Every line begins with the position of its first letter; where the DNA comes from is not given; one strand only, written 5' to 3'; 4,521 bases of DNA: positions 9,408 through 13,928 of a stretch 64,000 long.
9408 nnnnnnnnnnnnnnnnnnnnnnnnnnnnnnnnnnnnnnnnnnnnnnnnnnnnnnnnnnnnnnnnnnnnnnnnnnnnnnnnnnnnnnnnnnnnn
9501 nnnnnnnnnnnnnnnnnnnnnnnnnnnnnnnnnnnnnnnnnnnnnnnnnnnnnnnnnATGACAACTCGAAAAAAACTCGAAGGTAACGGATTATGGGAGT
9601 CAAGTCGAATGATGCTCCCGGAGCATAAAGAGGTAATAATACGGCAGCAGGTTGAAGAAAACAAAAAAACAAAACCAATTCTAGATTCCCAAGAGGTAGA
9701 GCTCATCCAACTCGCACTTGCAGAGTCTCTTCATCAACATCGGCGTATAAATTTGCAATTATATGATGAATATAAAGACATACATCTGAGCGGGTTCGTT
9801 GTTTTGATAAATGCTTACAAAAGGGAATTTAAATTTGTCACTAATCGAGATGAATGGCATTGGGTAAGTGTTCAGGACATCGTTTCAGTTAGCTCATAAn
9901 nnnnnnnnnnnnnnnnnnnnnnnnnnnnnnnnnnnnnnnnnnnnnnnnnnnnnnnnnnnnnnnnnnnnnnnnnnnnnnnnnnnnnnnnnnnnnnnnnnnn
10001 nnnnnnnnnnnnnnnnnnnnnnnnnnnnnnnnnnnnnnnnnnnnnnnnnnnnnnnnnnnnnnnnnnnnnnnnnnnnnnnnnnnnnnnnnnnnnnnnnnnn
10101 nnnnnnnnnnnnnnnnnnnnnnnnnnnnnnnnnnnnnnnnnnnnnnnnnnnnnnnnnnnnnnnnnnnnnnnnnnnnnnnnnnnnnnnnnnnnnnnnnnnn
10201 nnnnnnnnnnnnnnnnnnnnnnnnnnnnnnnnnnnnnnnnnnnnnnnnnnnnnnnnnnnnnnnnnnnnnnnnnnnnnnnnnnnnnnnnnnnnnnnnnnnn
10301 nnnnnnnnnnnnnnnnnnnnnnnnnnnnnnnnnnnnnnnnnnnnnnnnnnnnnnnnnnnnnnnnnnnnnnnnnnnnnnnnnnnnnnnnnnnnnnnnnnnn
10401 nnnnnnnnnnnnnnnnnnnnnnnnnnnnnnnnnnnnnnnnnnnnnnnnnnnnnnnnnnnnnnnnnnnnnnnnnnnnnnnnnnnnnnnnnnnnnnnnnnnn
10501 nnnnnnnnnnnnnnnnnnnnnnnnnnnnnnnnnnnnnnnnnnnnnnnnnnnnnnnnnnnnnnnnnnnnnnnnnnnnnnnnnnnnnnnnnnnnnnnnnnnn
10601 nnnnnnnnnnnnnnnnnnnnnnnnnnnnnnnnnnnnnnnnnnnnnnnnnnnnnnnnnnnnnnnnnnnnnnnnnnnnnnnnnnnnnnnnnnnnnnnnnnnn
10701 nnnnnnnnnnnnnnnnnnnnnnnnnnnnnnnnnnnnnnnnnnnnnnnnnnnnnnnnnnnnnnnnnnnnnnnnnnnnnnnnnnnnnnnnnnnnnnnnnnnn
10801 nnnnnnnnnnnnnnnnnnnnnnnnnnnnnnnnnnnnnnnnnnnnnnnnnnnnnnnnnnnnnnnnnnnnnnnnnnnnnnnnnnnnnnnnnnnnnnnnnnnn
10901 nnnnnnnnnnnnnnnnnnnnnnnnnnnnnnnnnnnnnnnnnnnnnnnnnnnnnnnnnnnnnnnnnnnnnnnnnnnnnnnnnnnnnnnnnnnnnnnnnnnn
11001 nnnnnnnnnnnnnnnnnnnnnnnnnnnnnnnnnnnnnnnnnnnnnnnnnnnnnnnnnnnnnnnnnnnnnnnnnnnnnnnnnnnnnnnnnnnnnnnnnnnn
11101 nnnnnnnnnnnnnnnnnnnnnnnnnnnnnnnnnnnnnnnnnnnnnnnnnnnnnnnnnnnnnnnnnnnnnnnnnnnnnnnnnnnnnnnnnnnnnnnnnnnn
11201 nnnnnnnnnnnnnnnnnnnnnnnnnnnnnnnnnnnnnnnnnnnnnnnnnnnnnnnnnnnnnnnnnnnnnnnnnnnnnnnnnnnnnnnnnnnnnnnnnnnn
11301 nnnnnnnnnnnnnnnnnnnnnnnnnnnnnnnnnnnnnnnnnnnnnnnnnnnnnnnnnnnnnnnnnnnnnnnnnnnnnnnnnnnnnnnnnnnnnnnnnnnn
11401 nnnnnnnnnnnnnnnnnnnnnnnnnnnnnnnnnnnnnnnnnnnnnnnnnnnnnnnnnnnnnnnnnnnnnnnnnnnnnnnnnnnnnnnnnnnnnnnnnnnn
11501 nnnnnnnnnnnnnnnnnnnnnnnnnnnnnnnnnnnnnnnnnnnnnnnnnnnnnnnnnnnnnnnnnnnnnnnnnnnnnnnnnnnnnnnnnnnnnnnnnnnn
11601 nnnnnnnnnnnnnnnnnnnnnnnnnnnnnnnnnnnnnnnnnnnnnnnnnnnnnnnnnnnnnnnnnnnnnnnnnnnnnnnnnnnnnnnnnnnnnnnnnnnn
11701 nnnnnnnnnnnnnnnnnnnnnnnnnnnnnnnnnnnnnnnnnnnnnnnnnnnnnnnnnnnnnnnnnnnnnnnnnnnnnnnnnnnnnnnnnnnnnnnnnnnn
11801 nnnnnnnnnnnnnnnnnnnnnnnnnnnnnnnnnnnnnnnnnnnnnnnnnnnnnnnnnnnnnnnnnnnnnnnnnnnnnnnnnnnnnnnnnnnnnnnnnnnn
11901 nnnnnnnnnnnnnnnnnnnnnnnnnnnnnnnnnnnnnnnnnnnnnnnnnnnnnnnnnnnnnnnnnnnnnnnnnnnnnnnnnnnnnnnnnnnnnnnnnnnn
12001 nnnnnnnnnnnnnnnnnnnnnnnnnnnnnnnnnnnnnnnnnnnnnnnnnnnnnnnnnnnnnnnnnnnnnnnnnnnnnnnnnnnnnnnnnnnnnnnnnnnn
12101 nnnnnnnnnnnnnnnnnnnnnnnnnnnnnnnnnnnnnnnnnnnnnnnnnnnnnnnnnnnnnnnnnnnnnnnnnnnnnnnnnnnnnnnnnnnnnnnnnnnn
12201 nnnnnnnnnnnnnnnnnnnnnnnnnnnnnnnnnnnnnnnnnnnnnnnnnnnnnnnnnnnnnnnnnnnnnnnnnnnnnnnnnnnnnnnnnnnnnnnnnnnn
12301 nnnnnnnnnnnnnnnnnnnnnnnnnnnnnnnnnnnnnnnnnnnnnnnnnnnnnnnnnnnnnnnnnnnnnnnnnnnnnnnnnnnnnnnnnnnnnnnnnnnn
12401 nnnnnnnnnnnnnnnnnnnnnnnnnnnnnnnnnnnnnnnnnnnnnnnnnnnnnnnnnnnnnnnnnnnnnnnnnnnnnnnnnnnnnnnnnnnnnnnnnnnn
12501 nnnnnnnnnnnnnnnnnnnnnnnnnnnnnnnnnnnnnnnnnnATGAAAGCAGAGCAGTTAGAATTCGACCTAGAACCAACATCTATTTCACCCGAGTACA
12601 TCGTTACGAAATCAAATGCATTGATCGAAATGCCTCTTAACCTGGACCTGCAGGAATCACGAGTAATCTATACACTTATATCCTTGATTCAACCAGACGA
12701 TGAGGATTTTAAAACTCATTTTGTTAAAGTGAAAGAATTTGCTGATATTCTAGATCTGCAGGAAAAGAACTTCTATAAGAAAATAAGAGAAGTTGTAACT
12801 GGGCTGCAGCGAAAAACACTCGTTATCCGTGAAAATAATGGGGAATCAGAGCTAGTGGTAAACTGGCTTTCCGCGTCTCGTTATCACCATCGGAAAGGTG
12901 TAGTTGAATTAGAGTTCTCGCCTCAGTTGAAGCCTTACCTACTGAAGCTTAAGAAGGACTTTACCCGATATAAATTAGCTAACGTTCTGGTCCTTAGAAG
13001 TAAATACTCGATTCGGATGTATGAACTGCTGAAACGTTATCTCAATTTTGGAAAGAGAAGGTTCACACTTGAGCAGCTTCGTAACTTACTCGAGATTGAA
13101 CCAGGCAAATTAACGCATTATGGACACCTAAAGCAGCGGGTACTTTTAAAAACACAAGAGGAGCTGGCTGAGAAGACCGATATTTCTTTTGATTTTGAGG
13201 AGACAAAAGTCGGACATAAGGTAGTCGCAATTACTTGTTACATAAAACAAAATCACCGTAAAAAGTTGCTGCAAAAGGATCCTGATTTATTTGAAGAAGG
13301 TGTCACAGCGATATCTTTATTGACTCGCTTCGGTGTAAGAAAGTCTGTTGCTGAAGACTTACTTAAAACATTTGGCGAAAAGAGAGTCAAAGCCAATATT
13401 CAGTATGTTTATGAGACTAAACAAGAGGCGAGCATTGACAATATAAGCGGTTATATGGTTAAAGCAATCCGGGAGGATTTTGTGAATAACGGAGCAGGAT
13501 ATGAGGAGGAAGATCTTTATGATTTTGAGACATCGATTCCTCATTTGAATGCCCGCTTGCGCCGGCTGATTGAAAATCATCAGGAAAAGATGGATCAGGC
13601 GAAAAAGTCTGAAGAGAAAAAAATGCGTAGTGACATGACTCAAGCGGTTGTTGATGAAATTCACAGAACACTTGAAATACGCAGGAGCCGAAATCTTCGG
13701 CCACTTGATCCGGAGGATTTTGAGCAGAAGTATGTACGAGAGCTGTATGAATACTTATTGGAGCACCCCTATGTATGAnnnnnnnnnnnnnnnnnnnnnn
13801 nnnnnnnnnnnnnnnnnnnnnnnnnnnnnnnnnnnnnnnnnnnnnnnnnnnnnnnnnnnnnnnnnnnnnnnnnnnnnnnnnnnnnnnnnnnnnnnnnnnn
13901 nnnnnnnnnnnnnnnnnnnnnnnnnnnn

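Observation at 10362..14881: Three replication-initiator genes around a bipartite iteron origin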

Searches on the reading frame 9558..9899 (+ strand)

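Call 5: search_protein_families(library=pfam, proteins=[window:9558-9899:+], max_evalue=1)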
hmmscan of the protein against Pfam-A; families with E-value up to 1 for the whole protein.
window:9558-9899:+ (113 aa): 1 family
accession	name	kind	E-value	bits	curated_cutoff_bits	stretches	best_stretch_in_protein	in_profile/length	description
PF08863.15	YolD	-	6.2e-20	71.5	27.5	1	19-112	1-94/94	YolD-like protein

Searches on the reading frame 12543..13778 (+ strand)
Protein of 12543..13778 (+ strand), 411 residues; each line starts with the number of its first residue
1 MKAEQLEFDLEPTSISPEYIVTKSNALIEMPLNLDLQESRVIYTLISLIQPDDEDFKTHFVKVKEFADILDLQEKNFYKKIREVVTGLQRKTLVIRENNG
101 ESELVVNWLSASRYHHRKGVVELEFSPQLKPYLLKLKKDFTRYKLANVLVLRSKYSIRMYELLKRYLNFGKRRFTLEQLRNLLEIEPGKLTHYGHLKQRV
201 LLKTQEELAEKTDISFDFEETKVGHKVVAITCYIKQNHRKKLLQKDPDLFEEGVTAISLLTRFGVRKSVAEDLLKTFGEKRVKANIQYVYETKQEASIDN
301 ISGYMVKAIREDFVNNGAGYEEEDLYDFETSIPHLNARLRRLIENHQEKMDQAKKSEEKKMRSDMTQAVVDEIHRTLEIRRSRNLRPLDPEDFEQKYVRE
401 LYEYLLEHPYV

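Call 5: search_protein_families(library=pfam, proteins=[window:12543-13778:+], max_evalue=1)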
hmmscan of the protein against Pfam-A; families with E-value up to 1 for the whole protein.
window:12543-13778:+ (411 aa): 5 families
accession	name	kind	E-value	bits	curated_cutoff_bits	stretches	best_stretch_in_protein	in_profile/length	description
PF01051.27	Rep3_N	-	4.2e-41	141.1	22.4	1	20-164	1-141/141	Initiator Replication protein, WH1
PF21205.3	Rep3_C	-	1.8e-14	54.1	21.1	1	175-231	1-56/59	Initiator Rep protein, WH2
PF25007.1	DYH2-5-8_CC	-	0.015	15.4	27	1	18-90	20-90/120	Dynein axonemal heavy chain 2/5/8 coiled-coil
PF05043.19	Mga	-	0.059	14.4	21.1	1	56-101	26-71/87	Mga helix-turn-helix domain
PF03297.21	Ribosomal_S25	-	0.37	11.5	28.8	0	252-281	55-84/101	S25 ribosomal protein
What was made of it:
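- On Rep_3 initiators (Rep3A, 12543-13778): 141.1 bits against a cut-off of 22.4, and 54.1 against 21.1 (call 5).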

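Call 6: search_protein_families(library=ncbifam, proteins=[window:12543-13778:+], max_evalue=1)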
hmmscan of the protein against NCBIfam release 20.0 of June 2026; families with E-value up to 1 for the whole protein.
window:12543-13778:+ (411 aa): 3 families
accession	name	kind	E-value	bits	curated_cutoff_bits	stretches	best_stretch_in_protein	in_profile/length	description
NF038290.1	repM_Acin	exception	9.5e-36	123.7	250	1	20-246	2-235/304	replication initiation protein RepM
NF010305.0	PRK13742.1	equivalog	1.4e-17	63.8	342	1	19-233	16-241/251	replication initiation protein RepE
NF038329.2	gly_rich_SclB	equivalog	0.088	11.7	325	1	254-359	15-116/442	LPXTG-anchored collagen-like adhesin Scl2/SclB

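Call 34: search_dna_similar(query=window:12543-13778:+, collection=plasmids, mode=protein, max_rows=40, max_evalue=1e-10)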
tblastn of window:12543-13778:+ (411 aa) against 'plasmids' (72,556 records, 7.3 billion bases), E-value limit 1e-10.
Records with a match: 1879; places in all: 2036; records where one place covers at least 80% of the query: 47.
Best place of each record, by identity: >=99% 2; 90-95% 2; 60-80% 1; <60% 1874.
By first word of the organism name: Acinetobacter 634; Escherichia 334; Bacillus 83; Clostridium 79; Pseudomonas 65; Neisseria 51; Priestia 43; Salmonella 42; Piscirickettsia 40; Moraxella 37; and 106 more.
By predicted mobility (MOB-suite, as given by PLSDB): non-mobilizable 988; mobilizable 817; conjugative 74.
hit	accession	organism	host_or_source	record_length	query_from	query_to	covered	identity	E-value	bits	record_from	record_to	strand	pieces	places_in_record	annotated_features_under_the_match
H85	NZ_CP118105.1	Paenibacillus urinalis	Homo sapiens,blood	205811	1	411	100%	100.0%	0e+0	811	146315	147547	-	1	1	replication initiation protein (x2)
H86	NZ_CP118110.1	Paenibacillus urinalis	Homo sapiens,blood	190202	1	411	100%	100.0%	0e+0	811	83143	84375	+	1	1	replication initiation protein (x2)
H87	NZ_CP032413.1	Paenibacillus lautus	single colony,Tattoo ink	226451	4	411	99%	91.7%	0e+0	741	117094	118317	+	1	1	replication initiation protein (x2)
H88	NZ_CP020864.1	Paenibacillus sp. Cedars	Single culture,Alkaline pool submerged ...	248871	4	411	99%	91.4%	0e+0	738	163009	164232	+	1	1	replication initiation protein (x2)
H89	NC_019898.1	Thermobacillus composti KWC4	-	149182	3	409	99%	71.0%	0e+0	577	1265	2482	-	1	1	replication initiation protein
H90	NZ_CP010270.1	Paenibacillus polymyxa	-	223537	1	403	98%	46.7%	3e-101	337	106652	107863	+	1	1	replication initiation protein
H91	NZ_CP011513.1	Paenibacillus peoriae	cell culture,soil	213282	1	403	98%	46.2%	1e-99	332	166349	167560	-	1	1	replication initiation protein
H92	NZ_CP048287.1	Paenibacillus rhizovicinus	cell culture,rhizosphere soil of tomato ...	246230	3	392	95%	45.8%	2e-91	308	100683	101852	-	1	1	replication initiation protein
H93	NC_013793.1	Alkalihalophilus pseudofirmus OF4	-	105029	1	339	82%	47.8%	2e-78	271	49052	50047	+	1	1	replication initiation protein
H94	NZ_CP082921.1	Sutcliffiella horikoshii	cell culture,water from a container for ...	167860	1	407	99%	35.7%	8e-60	217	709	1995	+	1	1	replication initiation protein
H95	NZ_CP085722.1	Peribacillus asahii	single cell,soil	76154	17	385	90%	35.5%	5e-42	165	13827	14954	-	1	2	replication initiation protein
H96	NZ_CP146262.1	Priestia megaterium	Nicotiana tabacum L.,Cell ...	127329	8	406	97%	32.6%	4e-47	180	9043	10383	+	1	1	replication initiation protein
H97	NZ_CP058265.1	Priestia megaterium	cell culture,potash salt dump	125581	8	406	97%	32.6%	5e-47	180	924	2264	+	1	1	replication initiation protein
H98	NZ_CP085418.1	Priestia megaterium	single cell,soil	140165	8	406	97%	32.6%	1e-46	179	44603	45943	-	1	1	replication initiation protein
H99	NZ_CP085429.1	Priestia megaterium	single cell,soil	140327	8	406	97%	32.6%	1e-46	179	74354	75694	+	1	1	replication initiation protein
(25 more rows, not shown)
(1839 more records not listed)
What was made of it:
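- Closest known: Rep_3. Same: 32-37% identity to the P. megaterium and pBM19 Rep proteins (call 34).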

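Call 35: get_annotated_region(hit=H90, flank=3500)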
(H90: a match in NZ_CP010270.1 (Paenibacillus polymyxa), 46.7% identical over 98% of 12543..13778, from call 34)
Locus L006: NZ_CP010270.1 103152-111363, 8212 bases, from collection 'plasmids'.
description: Paenibacillus polymyxa strain Sb3-1 plasmid pSb31l, complete sequence
organism: Paenibacillus polymyxa (NCBI taxid 1406)
taxonomy: Bacteria; Bacillota; Bacilli; Bacillales; Paenibacillaceae; Paenibacillus; Paenibacillus polymyxa
host: -; source: -; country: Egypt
typing (MOB-suite, as given by PLSDB): non-mobilizable; replicon rep_cluster_2425
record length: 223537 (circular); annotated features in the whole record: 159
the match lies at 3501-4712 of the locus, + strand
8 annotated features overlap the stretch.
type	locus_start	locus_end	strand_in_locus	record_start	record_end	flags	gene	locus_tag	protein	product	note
CDS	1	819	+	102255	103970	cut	-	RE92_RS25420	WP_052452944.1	glucosaminidase domain-containing protein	-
CDS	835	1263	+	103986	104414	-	-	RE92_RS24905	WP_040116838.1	hypothetical protein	-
CDS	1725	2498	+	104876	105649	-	-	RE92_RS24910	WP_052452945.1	hypothetical protein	-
CDS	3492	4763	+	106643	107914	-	-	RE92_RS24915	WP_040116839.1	replication initiation protein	GO:0006270 - DNA replication initiation [Evidence IEA]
CDS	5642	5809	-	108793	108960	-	-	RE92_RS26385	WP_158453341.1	hypothetical protein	-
CDS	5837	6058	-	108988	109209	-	-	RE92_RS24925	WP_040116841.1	hypothetical protein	-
CDS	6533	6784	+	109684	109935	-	-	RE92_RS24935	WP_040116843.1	hypothetical protein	-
CDS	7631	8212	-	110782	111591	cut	-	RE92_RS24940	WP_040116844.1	hypothetical protein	-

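Call 56: search_solved_structures(query=window:12543-13778:+, max_evalue=0.1, show_alignments=1)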
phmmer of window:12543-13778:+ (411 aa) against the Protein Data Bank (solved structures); distinct sequences matched with E-value up to 0.1: 10.
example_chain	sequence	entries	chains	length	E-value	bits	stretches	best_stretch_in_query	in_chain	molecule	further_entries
1hkq_A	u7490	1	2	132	2.8e-10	43.2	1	21-145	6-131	REPLICATION PROTEIN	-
2z9o_A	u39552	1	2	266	1.6e-08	37.4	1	21-169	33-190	Replication initiation protein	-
1rep_C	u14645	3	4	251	1.8e-08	37.2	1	21-224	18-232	PROTEIN (REPLICATION INITIATION PROTEIN) | Replication initiation protein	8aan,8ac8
36ow_C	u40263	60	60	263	2.1e-08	37.1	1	21-169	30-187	Replication initiation protein | RepB family plasmid replication initiator protein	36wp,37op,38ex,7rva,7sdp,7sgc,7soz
36nq_C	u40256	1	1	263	3.9e-08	36.1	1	21-169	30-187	Replication initiation protein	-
36ot_C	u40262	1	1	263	1.3e-07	34.5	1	21-165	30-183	Replication initiation protein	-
7uxy_C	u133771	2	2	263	1.6e-07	34.2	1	21-169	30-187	Replication initiation protein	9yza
38ep_C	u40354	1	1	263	9.6e-07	31.6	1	21-165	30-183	Replication initiation protein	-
2nra_C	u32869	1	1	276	6.2e-06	28.9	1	91-217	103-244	PI protein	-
6h24_A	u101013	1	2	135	0.0002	23.9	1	20-145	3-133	Replication protein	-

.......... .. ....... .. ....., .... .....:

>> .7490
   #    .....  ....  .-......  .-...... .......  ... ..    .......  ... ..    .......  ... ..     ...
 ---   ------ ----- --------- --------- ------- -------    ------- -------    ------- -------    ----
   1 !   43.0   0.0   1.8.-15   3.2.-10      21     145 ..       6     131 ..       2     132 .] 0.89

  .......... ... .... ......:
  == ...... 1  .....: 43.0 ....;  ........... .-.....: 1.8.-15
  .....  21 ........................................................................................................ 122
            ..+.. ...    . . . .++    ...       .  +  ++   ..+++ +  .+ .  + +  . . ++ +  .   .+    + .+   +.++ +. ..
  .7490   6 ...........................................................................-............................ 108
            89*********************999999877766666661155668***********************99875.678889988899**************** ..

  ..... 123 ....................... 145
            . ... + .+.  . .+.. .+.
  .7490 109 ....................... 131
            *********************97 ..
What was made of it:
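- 12543..13778 (+): rep3A: Rep_3 family initiator (411 aa; WH1 + WH2 + about 180 aa of C-terminal extension), owner of the ACTCC-N7-GTGAC iterons. PDB matches 1HKQ (3e-10), 1REP (2e-8) and 2NRA (call 56).
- On Rep_3 initiators (Rep3A, 12543-13778): PDB matches to pPS10 RepA, RepE and pi (call 56).
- Closest known: Rep_3. Same: WH1 + WH2 domains (calls 5, 56).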
